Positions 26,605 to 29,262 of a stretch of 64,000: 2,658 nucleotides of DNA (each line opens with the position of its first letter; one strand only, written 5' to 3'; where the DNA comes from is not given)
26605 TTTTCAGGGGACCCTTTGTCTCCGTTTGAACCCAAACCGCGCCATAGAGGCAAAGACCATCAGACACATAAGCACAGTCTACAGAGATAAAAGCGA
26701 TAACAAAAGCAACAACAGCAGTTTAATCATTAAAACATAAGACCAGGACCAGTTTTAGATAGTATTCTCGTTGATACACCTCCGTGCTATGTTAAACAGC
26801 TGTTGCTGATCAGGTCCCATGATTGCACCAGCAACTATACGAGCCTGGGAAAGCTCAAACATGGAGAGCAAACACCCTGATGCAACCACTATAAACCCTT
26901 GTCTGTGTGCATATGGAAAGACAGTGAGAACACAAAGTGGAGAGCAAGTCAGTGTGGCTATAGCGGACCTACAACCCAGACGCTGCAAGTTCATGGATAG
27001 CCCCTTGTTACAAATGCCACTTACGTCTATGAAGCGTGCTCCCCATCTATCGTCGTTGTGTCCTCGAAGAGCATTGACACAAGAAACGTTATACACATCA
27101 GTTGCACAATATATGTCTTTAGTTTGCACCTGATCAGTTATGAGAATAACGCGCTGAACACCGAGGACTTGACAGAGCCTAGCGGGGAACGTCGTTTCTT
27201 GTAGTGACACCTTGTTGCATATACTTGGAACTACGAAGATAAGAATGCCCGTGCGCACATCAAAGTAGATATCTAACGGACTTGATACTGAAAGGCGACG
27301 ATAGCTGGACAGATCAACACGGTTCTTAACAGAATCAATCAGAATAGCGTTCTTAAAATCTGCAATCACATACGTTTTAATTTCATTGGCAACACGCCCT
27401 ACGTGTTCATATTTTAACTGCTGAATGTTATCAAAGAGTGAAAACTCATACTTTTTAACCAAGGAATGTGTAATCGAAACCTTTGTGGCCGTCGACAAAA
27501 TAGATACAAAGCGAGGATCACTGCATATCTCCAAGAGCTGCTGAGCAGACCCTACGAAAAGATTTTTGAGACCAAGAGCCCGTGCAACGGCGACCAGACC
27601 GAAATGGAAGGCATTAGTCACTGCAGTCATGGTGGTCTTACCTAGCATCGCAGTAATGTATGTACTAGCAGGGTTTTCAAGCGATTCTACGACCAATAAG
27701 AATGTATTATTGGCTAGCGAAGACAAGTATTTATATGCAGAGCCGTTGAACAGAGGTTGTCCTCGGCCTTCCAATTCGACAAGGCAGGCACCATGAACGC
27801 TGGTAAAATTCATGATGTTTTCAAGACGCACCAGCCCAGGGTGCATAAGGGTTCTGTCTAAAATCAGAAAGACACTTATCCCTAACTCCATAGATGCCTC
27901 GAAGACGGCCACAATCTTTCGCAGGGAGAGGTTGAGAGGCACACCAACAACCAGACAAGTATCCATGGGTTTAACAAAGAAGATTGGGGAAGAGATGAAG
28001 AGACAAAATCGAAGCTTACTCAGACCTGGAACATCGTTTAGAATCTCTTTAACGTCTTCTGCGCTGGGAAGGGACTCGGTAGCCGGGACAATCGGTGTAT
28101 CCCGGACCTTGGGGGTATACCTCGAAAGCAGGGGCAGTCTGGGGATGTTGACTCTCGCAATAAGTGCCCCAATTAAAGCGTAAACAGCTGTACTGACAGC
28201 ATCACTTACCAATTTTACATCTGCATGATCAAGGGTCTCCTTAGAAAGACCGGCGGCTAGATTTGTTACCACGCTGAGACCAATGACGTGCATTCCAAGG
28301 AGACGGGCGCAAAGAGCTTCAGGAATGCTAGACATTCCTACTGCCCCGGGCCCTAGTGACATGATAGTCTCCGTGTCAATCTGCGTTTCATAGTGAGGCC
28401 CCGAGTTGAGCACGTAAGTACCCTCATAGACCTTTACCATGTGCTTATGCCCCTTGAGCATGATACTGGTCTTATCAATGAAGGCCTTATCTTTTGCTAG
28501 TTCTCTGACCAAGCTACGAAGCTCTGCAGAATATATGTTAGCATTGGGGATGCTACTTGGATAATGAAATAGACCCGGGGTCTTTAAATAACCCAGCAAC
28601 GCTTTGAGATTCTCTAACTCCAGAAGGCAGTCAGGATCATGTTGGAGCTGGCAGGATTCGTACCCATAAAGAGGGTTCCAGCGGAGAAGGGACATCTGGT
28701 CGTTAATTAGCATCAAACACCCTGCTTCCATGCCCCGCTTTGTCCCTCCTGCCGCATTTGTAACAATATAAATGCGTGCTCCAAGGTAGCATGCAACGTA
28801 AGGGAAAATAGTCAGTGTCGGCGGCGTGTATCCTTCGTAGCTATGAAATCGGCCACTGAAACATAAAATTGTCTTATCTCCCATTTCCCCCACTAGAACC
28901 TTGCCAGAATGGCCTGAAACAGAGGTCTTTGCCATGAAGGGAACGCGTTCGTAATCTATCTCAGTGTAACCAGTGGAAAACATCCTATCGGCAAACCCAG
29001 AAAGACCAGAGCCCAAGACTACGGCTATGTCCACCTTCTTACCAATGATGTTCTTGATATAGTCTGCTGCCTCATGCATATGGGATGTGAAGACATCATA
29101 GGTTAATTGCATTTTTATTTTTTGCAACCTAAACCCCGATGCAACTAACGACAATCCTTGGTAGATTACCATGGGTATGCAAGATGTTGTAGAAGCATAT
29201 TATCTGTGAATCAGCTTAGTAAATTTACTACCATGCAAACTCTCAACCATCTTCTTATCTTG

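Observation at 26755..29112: PNP-family enzyme with an apparent internal triplication (one canonical plus two degenerate PNP-like modules in one chain)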

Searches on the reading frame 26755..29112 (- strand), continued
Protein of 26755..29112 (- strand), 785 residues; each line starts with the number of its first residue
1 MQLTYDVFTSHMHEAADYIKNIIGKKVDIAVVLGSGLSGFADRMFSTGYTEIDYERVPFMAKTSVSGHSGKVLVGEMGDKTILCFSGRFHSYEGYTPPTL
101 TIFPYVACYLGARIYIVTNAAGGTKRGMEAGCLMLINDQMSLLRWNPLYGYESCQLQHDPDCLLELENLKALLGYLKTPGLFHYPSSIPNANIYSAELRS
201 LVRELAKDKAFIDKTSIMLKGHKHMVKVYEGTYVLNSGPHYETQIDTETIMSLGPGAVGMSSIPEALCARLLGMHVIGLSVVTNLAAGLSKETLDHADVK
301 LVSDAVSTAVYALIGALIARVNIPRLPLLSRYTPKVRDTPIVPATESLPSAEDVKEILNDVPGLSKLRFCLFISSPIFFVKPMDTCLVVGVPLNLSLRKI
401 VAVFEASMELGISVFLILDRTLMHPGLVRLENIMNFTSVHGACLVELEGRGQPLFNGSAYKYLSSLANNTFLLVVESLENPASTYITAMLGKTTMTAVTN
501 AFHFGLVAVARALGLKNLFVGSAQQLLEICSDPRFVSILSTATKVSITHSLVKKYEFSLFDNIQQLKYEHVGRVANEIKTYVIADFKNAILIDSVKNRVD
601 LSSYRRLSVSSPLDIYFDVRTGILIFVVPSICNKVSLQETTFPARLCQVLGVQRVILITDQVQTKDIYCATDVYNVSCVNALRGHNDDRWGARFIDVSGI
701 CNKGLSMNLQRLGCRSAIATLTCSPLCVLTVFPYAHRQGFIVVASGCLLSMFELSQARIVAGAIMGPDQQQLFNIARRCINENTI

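Call 57: predict_structure(alignment_id=A5)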
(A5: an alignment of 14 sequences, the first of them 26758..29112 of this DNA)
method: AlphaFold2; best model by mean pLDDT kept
length: 785 residues; sequences in the alignment: 14
mean_pLDDT: 62.4   pTM: 0.57
mean pLDDT of the five models: 62.4, 58.0, 56.0, 49.3, 47.0
residues with pLDDT >= 90: 94; 70-90: 256; 50-70: 167; < 50: 268
segments of 3 or more residues with pLDDT < 50: 1-4, 143-189, 287-289, 291-293, 329-349, 369-377, 392-395, 413-564, 723-738, 783-785
pLDDT, mean of each block of 10 residues (from residue 1): 53 90 91 77 73 89 75 88 87 63 88 91 80 84 42 28 30 29 32 82 85 80 84 66 62 70 77 86 63 58 79 87 70 30 36 59 57 46 52 52 60 39 30 34 41 39 37 32 32 32 33 35 36 35 25 27 61 86 82 73 83 83 83 60 87 90 79 64 60 61 89 85 42 44 64 82 89 90 47
secondary structure, 60 per line:
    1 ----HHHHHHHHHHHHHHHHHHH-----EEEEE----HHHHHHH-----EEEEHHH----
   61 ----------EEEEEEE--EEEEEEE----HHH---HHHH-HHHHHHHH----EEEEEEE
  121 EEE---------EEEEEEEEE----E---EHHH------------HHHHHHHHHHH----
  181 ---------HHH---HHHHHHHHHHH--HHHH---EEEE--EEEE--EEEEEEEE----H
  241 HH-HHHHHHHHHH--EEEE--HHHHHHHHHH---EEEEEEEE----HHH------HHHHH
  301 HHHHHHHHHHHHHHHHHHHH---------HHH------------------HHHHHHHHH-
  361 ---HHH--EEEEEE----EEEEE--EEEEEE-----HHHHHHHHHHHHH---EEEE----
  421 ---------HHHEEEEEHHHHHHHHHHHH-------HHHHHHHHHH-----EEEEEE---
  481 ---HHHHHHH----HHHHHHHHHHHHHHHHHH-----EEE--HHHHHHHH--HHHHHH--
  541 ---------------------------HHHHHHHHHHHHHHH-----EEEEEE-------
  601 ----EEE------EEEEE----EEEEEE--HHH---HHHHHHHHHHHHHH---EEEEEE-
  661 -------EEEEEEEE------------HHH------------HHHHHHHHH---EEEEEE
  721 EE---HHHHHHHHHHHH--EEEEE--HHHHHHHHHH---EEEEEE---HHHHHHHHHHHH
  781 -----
elements in order (helices of 4 or more, strands of 3 or more residues): H5-23 E29-33 H38-44 E50-53 E71-77 E80-86 H97-100 H102-109 E114-123 E133-141 H166-176 H196-206 H209-212 E216-219 E222-225 E228-235 H244-253 E256-259 H262-271 E275-282 H296-320 H351-359 E369-374 E379-383 E386-391 H397-409 E413-416 E433-437 H438-449 H457-466 E472-477 H484-490 H495-512 E518-520 H523-530 H533-538 H568-582 E588-593 E605-607 E614-618 E623-628 H637-650 E654-659 E668-675 H703-711 E715-722 H726-737 E740-744 H747-756 E760-765 H769-780

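Call 65: find_homologous_proteins(query=P0066, max_evalue=0.00001)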
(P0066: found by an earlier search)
Query P0066 (917 aa): 39 proteins with E <= 0.00001 among 8000 candidates.
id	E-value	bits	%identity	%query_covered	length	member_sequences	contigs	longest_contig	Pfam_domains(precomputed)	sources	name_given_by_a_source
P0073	0.0e+0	1321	61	99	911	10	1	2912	PF01048.27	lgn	-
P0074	0.0e+0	1314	61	100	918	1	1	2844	PF01048.27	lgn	-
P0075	0.0e+0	1201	57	100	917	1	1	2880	PF01048.27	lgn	-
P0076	1.6e-276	938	76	59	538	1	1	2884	PF01048.27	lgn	-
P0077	3.7e-253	861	55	74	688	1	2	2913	PF01048.27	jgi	jgi:purine nucleoside phosphorylase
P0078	1.1e-112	396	30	95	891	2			PF01048.27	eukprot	eukprot:GILJ01003499.1.p1 GENE.GILJ01003499.1~~GILJ01003499.1.p1 ORF type:complete len:892 (-),score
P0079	1.2e-70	257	42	30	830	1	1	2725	PF01048.27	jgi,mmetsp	mmetsp:Transcript_7665/g.17697 ORF Transcript_7665/g.17697 Transcript_7665/m.17697 type:complete len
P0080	2.8e-70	256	27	85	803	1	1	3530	PF01048.27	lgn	-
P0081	4.8e-70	255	32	58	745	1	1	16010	PF01048.27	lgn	-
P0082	8.3e-69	251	32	58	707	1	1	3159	PF01048.27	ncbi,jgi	jgi:purine-nucleoside phosphorylase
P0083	8.9e-64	234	26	89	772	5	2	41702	PF01048.27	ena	-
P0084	1.5e-60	224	32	48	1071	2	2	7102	PF01048.27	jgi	-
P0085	2.3e-60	223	33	41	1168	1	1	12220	PF01048.27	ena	-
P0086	2.6e-60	223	29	57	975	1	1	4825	PF01048.27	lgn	-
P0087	3.7e-60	222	31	52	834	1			PF01048.27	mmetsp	mmetsp:Transcript_131382/g.195714 ORF Transcript_131382/g.195714 Transcript_131382/m.195714 type:com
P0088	1.2e-59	221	32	51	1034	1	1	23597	PF01048.27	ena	-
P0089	1.3e-58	217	34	41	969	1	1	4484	PF01048.27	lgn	-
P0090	1.6e-53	200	43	30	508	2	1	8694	PF01048.27,PF01791.16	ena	-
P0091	3.5e-52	196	42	29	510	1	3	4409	PF01048.27,PF01791.16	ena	-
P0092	9.9e-52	194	40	30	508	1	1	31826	PF01048.27,PF01791.16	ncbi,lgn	-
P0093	2.3e-50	190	40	29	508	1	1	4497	PF01048.27,PF01791.16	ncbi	-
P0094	3.8e-49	186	40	29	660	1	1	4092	PF01048.27,PF01676.24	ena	-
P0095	5.1e-48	182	35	33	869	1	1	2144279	PF01048.27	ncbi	ncbi:hypothetical protein GEMRC1_012327 [Eukaryota sp. GEM-RC1]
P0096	9.6e-48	181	39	30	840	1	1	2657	PF01048.27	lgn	-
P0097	1.2e-47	181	31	46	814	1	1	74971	PF01048.27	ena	-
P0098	2.3e-47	180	29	56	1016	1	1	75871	PF01048.27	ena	-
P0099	6.8e-47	178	39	29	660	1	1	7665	PF01048.27,PF01676.24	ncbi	-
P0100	1.6e-46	177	40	26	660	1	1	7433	PF01048.27,PF01676.24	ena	-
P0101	2.0e-45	174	30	47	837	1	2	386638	PF01048.27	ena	-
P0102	1.9e-44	170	35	30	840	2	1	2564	PF01048.27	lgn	-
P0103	4.7e-43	166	37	29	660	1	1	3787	PF01048.27,PF01676.24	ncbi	-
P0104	9.5e-43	165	36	28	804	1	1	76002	PF01048.27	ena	-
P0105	2.1e-42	164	38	27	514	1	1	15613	PF01048.27,PF01791.16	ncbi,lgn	-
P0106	3.0e-42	163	41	26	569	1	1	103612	PF07831.20,PF00591.28,PF01048.27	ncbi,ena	-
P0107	6.5e-39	152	36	31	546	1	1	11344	PF13673.14,PF13508.14,PF01048.27,PF00583.32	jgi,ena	-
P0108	1.5e-29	121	34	23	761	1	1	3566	PF10396.15,PF01926.30,PF02421.25,PF01048.27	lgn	-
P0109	3.0e-23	100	31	30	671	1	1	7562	PF01048.27,PF01676.24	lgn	-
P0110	4.8e-17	80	34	22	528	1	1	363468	PF01048.27,PF01676.24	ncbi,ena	-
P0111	1.8e-15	74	30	23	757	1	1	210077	PF07831.20,PF00591.28,PF01048.27,PF02885.23,PF01791.16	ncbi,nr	ncbi:Thymidine phosphorylase [Nymphon striatum]|nr:Thymidine phosphorylase [Nymphon striatum]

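Call 80: list_cluster_members(proteins=[P0078, P0079, P0080, P0083, P0084, P0087, P0096, P0098, P0102, P0095])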
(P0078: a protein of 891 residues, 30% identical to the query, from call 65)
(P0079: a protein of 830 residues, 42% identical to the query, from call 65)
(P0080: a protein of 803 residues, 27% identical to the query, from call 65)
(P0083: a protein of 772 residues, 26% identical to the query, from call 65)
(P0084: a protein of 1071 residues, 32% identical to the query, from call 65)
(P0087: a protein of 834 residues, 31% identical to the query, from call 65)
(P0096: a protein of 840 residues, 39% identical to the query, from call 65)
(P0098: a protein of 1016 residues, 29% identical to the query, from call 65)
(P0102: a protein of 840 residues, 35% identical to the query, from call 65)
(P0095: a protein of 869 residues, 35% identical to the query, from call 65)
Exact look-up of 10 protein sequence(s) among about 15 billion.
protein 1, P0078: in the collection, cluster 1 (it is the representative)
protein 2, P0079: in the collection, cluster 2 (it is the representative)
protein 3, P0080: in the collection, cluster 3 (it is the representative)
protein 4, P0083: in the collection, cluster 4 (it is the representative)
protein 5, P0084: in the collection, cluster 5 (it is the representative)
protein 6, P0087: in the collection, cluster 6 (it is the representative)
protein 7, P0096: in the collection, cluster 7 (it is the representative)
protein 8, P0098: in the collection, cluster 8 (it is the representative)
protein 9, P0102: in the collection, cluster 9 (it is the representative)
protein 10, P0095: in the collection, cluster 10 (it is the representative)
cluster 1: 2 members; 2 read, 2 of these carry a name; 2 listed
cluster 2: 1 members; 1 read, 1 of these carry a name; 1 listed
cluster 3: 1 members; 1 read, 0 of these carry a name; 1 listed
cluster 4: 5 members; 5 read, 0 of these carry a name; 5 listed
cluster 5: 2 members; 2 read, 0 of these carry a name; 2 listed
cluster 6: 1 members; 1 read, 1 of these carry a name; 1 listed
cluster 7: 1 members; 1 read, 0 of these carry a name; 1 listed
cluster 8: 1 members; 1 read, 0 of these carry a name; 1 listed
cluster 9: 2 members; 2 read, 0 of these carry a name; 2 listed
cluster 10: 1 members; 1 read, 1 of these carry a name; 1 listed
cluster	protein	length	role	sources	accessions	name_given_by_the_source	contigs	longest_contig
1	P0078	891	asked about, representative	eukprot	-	GILJ01003499.1.p1 GENE.GILJ01003499.1~~GILJ01003499.1.p1 ORF type:complete len:892 ...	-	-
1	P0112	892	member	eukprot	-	GILK01003406.1.p1 GENE.GILK01003406.1~~GILK01003406.1.p1 ORF type:complete len:893 ...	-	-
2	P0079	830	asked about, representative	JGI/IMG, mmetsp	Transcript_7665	Transcript_7665/g.17697 ORF Transcript_7665/g.17697 Transcript_7665/m.17697 type:complete ...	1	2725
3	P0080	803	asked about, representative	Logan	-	-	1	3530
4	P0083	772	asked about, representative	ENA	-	-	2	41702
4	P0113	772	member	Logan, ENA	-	-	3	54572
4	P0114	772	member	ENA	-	-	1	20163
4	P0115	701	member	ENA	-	-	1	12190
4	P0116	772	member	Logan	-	-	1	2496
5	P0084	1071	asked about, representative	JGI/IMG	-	-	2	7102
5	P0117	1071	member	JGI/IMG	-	-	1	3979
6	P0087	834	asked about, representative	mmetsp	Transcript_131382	Transcript_131382/g.195714 ORF Transcript_131382/g.195714 Transcript_131382/m.195714 ...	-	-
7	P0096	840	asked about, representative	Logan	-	-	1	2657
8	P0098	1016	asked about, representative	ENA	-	-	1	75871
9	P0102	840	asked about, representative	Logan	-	-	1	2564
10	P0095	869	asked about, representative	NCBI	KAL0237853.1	hypothetical protein GEMRC1_012327 [Eukaryota sp. GEM-RC1]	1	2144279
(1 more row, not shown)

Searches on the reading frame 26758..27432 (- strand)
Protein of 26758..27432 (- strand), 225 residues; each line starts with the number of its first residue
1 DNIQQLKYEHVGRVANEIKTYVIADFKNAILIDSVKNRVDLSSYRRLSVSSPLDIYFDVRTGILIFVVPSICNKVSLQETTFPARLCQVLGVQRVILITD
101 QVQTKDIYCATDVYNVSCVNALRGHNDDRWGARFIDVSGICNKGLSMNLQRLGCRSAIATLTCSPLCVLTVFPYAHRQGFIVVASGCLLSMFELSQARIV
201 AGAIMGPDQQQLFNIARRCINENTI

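Call 3: search_protein_families(library=pfam, proteins=[window:26758-27432:-], max_evalue=10)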
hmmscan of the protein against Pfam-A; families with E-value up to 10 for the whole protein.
window:26758-27432:- (225 aa): 0 families

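Call 41: search_protein_families(library=pfam, proteins=[window:26758-27414:-], max_evalue=10)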
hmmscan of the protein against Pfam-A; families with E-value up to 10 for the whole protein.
window:26758-27414:- (219 aa): 0 families
